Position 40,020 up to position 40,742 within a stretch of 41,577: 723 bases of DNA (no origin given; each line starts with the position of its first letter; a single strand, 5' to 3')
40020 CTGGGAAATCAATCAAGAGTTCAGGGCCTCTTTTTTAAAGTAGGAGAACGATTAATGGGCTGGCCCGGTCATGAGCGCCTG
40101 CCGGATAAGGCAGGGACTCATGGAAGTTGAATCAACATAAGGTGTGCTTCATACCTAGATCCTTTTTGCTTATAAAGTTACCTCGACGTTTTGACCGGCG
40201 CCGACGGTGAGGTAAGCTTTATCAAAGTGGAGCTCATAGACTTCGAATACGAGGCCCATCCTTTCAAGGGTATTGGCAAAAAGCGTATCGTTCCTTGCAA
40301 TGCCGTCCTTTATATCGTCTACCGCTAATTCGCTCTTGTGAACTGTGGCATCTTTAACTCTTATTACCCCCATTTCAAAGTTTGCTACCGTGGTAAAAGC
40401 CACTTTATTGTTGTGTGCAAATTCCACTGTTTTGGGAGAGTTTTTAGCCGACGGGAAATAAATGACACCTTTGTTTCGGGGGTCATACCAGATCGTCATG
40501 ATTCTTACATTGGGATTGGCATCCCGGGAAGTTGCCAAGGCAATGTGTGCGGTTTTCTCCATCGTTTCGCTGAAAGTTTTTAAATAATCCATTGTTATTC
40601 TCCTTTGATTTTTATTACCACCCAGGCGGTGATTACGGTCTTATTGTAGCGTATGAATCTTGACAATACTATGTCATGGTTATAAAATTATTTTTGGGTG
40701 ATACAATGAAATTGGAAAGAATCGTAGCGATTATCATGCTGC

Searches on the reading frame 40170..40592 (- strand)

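Call 57: search_protein_families(library=pfam, proteins=[window:40170-40592:-], max_evalue=0.01)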
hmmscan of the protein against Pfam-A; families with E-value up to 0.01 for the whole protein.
window:40170-40592:- (140 aa): 2 families
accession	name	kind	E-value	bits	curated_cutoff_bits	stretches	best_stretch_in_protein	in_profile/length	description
PF22696.2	Putative_PNPOx_2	-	1.2e-13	51.7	27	1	11-134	2-128/129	Pyridoxamine 5'-phosphate oxidase-like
PF01243.27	PNPOx_N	-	0.00041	21.2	28.1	1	14-87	12-78/120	Pyridoxamine 5'-phosphate oxidase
